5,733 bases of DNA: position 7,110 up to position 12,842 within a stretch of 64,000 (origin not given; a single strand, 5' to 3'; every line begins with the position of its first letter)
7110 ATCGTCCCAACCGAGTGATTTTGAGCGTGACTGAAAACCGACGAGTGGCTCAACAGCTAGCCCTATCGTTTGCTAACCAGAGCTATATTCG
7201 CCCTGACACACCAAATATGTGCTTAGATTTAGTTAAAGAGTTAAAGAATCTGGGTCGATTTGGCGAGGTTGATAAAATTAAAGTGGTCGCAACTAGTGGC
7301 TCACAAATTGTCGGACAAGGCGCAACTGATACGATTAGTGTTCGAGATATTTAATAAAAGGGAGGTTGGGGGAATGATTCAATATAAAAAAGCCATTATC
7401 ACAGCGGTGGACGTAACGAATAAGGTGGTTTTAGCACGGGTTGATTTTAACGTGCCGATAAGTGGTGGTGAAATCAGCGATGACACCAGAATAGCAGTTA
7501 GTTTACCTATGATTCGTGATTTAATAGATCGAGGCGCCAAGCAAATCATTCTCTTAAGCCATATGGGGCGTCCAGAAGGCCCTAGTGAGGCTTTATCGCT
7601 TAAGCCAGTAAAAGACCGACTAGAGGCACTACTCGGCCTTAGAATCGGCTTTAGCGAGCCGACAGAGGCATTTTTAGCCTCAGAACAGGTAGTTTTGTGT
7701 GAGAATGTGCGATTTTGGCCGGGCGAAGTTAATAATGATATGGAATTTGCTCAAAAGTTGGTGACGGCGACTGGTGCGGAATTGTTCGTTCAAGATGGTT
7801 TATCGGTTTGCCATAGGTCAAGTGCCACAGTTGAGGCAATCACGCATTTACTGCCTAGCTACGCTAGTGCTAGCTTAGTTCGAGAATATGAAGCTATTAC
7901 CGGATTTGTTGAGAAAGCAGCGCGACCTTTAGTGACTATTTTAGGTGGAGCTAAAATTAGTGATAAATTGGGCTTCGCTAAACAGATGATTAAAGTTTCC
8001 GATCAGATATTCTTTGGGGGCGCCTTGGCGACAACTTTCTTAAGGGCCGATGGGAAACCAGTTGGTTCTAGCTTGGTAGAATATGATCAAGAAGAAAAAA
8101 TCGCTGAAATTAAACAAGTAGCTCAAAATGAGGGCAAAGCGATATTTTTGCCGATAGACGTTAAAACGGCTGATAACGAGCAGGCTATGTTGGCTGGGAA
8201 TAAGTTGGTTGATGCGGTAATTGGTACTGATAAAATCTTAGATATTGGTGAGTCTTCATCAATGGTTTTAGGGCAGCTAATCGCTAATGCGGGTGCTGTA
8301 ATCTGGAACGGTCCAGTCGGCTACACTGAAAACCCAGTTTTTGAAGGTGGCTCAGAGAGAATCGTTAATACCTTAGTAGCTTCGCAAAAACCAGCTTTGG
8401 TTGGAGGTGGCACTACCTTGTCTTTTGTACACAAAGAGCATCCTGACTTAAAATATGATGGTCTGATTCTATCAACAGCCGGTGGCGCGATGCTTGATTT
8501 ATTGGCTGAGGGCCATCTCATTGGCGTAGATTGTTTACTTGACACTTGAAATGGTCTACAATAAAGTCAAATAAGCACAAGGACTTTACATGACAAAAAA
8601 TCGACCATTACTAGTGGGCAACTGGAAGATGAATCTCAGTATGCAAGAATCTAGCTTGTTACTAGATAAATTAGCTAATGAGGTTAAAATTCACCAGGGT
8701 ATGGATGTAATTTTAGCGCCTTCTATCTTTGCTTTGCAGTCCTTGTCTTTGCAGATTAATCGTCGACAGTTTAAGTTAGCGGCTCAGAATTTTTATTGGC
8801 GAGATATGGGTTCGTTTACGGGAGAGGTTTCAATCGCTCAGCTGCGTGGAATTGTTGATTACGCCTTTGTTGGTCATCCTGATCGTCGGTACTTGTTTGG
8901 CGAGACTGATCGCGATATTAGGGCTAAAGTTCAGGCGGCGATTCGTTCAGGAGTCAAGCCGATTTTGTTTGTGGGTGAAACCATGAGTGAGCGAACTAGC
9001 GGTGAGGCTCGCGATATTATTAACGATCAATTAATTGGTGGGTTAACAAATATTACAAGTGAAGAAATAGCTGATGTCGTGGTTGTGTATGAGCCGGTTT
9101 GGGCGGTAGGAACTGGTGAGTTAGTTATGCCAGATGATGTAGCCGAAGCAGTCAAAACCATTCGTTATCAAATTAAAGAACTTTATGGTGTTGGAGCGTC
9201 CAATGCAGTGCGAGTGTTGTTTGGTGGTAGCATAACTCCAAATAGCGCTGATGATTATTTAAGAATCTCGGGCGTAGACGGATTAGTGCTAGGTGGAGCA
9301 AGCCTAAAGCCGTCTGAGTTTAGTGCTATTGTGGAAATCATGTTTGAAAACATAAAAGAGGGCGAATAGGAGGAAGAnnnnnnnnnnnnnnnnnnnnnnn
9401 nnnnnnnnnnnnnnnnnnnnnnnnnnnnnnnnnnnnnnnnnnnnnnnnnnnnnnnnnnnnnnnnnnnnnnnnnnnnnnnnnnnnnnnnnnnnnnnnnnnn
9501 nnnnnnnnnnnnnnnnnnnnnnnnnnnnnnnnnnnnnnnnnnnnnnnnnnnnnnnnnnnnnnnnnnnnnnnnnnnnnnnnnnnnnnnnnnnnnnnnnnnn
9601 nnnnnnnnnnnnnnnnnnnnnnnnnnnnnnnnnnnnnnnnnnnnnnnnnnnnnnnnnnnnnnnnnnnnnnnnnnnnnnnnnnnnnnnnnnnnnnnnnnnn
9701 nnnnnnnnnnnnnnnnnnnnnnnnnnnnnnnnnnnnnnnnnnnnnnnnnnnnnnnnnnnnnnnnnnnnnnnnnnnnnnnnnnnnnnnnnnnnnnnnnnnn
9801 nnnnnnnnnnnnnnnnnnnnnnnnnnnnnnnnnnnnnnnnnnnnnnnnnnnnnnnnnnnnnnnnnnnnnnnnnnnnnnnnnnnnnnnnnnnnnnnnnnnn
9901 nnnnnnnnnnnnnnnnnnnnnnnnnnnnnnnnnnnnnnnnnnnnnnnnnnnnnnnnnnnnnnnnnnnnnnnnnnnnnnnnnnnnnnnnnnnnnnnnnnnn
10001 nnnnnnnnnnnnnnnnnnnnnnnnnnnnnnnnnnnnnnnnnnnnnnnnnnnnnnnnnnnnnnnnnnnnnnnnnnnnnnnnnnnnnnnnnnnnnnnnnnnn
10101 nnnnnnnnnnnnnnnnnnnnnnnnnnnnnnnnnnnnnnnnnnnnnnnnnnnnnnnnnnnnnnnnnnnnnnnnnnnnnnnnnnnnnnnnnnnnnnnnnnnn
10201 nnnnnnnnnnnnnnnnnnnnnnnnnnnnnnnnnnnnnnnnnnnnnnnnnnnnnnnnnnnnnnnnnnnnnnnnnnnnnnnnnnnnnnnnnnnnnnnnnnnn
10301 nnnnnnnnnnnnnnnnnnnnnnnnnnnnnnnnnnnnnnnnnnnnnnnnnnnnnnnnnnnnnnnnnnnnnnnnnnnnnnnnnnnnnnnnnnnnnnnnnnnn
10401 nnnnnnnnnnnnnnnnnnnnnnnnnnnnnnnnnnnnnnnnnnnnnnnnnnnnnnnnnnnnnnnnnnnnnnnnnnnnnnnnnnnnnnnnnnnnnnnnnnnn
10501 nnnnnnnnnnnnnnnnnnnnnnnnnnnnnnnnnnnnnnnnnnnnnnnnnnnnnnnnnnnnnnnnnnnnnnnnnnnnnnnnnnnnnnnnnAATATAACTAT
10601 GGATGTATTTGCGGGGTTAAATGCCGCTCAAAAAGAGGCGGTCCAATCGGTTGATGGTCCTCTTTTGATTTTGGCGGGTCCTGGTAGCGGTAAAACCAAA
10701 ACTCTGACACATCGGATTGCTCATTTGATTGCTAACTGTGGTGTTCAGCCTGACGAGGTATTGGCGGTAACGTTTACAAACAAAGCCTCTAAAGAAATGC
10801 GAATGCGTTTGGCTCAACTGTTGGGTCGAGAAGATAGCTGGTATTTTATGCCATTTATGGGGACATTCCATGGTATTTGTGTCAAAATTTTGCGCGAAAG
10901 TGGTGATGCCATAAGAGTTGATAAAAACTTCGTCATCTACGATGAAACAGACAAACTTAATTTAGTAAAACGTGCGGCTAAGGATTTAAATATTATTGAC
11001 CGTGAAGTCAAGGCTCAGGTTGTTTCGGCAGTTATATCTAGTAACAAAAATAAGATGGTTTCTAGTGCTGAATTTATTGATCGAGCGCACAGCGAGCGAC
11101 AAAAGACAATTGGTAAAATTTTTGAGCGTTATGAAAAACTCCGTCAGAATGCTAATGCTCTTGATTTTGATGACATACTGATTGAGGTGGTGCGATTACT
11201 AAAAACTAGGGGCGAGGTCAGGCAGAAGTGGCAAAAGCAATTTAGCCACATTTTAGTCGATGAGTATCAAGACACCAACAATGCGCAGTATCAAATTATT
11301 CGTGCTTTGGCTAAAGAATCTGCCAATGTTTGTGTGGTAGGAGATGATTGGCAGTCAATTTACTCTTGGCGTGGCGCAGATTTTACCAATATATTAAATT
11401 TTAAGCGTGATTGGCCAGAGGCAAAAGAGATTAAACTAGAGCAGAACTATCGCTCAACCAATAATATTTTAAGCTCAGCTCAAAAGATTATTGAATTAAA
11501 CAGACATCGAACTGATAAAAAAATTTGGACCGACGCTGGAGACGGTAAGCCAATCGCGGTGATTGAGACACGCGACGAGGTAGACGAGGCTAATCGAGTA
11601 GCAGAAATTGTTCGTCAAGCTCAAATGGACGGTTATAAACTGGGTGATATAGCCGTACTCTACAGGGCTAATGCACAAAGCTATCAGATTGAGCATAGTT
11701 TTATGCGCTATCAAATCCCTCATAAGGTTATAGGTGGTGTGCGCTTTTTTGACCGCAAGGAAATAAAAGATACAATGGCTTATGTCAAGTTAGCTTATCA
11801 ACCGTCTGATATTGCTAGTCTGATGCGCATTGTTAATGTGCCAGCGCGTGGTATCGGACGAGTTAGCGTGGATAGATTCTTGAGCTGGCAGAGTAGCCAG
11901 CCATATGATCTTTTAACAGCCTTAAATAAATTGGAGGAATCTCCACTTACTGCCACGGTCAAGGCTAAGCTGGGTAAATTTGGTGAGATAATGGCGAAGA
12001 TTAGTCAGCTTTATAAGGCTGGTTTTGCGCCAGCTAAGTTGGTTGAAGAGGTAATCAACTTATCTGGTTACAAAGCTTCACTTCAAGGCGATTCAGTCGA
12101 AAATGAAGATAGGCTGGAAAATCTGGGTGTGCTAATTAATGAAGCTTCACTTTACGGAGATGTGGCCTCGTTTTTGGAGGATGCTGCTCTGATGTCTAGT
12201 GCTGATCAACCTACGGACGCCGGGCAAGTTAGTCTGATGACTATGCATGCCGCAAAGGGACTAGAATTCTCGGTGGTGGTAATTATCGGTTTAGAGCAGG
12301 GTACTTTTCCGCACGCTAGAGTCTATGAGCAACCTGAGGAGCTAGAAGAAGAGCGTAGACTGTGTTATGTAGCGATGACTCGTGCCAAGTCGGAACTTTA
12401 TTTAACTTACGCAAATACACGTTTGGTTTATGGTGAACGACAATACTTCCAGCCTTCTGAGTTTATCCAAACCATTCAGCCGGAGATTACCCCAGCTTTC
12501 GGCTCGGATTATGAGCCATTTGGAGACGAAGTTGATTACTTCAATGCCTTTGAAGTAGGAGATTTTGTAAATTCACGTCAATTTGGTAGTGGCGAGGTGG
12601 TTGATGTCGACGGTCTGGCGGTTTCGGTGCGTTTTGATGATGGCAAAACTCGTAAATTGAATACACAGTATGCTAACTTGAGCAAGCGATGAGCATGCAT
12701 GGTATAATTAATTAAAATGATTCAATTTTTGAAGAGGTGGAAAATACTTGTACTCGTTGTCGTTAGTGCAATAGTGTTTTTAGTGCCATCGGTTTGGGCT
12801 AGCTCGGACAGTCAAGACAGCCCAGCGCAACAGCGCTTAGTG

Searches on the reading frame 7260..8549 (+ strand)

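Call 92: search_protein_families(library=pfam, proteins=[window:7260-8549:+], max_evalue=0.00001)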
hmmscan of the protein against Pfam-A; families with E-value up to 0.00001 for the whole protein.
window:7260-8549:+ (429 aa): 1 family
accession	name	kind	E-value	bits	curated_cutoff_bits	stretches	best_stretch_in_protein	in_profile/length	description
PF00162.24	PGK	-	2.5e-94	316.8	27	1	47-416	1-377/379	Phosphoglycerate kinase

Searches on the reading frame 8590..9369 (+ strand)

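Call 92: search_protein_families(library=pfam, proteins=[window:8590-9369:+], max_evalue=0.00001)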
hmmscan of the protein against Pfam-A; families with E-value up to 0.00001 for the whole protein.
window:8590-9369:+ (259 aa): 1 family
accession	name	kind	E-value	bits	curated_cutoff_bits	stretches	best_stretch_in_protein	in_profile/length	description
PF00121.24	TIM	-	3.8e-67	226.8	20.1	1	6-250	1-244/245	Triosephosphate isomerase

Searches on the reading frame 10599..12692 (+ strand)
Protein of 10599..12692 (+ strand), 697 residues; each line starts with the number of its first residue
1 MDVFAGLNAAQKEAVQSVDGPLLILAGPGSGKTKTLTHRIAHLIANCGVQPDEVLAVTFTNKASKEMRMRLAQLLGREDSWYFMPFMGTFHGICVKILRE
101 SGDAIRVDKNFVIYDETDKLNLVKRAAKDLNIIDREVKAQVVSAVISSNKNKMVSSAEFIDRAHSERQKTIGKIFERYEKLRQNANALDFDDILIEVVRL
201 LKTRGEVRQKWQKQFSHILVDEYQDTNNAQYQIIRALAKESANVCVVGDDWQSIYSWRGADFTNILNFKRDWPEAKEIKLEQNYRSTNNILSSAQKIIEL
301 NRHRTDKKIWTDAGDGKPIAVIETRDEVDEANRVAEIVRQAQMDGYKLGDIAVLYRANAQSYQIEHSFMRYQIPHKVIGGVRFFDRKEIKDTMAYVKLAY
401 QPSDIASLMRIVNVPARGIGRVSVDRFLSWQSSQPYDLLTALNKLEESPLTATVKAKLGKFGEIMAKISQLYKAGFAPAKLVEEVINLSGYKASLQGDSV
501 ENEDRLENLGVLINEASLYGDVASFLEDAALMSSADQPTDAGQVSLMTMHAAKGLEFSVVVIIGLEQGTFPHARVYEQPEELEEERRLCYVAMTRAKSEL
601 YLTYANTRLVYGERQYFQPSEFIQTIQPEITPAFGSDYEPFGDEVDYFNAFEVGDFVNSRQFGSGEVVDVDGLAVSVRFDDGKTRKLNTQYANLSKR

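Call 92: search_protein_families(library=pfam, proteins=[window:10599-12692:+], max_evalue=0.00001)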
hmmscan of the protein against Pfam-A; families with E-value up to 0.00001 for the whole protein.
window:10599-12692:+ (697 aa): 7 families
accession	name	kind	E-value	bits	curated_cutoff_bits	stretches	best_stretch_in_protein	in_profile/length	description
PF00580.27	UvrD-helicase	-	4.4e-89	299.2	23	1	7-272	1-270/271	UvrD/REP helicase N-terminal domain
PF13361.12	UvrD_C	-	2.8e-73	247.8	25.6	1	278-606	1-349/350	UvrD-like helicase C-terminal domain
PF13245.12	AAA_19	-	3.3e-24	86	25.1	1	11-256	1-132/134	AAA domain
PF13538.12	UvrD_C_2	-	1.2e-09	38.4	27.4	1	546-603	4-52/52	UvrD-like helicase C-terminal domain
PF01443.25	Viral_helicase1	-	1.4e-09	38.6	21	0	540-602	173-226/228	Viral superfamily 1 RNA helicase core domain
PF13604.12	AAA_30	-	6.7e-09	36.2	27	0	200-299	76-169/191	AAA domain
PF13086.12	AAA_11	-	3e-06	27.7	27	1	7-249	2-246/257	AAA domain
